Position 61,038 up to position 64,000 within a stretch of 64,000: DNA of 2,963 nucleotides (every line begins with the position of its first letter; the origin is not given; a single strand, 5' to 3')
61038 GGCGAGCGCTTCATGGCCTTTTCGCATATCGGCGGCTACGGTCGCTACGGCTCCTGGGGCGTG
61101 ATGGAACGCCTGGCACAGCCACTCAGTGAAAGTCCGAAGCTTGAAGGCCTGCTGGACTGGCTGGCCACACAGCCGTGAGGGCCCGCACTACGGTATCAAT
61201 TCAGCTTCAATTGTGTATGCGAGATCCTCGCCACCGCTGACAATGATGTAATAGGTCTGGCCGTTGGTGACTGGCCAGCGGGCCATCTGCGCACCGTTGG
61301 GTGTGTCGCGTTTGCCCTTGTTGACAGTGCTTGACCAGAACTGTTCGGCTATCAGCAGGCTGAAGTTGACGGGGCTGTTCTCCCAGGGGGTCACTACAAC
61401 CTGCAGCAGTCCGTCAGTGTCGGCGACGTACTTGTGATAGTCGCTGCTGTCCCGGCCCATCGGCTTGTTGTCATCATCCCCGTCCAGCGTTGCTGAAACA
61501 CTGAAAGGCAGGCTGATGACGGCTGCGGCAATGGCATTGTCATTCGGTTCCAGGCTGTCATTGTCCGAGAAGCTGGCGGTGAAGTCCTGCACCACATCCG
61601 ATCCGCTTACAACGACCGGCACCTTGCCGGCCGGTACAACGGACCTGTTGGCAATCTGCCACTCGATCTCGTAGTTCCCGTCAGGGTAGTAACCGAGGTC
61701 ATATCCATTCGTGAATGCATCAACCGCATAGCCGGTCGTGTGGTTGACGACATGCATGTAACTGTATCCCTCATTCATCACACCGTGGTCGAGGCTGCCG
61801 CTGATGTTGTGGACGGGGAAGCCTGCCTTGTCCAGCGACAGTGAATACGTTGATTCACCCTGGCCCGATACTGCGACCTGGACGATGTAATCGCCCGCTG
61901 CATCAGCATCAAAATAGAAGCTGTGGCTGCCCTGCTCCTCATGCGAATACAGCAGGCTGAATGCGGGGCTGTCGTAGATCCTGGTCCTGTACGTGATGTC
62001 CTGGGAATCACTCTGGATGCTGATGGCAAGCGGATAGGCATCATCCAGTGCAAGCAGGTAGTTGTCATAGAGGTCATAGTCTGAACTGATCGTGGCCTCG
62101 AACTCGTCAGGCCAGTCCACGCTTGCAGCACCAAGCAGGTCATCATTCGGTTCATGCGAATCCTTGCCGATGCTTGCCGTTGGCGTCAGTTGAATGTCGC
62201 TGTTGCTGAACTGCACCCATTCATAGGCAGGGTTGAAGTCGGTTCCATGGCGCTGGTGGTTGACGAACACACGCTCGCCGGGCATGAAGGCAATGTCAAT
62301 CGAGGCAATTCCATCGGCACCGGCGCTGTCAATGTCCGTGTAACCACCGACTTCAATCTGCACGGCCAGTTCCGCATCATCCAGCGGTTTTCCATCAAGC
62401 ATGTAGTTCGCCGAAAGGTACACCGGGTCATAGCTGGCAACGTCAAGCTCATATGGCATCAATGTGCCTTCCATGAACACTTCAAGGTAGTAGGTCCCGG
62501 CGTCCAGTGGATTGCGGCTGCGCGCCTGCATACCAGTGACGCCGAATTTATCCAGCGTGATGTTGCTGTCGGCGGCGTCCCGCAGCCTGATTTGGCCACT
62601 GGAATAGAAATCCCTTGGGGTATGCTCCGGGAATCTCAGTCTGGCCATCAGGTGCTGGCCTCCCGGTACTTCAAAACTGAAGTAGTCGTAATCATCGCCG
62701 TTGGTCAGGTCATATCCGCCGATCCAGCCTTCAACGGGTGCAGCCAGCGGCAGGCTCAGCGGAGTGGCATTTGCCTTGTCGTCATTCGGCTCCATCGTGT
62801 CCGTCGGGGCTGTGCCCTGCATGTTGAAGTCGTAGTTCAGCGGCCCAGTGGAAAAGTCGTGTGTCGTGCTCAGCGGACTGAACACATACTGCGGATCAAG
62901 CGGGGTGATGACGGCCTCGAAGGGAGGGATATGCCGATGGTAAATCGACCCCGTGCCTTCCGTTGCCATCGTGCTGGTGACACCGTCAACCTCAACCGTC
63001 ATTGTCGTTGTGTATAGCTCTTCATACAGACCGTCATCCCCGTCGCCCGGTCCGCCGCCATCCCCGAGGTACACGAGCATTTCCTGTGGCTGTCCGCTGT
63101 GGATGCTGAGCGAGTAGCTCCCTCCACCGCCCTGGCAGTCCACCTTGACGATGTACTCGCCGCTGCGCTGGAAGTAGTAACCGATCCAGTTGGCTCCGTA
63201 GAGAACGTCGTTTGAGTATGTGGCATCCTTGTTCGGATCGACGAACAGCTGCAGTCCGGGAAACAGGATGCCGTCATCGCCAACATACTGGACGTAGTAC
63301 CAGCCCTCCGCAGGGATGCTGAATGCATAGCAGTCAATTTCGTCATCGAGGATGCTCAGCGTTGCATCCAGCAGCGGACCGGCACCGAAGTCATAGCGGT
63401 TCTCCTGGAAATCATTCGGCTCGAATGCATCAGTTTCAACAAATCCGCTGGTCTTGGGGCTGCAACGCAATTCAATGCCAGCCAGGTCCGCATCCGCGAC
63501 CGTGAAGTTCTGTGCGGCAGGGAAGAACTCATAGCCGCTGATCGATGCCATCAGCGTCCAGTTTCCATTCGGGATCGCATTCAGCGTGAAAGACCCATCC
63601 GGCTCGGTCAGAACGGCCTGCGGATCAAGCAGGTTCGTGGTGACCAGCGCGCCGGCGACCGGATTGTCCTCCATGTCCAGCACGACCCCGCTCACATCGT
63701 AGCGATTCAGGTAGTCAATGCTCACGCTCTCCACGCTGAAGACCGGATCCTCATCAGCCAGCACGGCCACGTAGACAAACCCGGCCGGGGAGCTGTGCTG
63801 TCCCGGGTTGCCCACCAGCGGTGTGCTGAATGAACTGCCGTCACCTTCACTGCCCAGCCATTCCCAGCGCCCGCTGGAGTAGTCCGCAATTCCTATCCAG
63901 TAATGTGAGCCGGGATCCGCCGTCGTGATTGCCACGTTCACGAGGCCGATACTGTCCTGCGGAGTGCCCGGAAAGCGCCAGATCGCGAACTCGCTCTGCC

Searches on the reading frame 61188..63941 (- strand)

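Call 13: search_protein_families(library=pfam, proteins=[window:61188-63941:-], max_evalue=0.00001)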
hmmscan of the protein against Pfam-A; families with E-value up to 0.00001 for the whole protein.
window:61188-63941:- (917 aa): 2 families
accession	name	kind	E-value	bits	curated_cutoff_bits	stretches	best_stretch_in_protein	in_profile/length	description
PF13620.12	CarboxypepD_reg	-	4.6e-09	36.9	32.3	1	83-150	2-71/82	Carboxypeptidase regulatory-like domain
PF13715.12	CarbopepD_reg_2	-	5.4e-07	30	32.2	1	83-138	1-56/88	CarboxypepD_reg-like domain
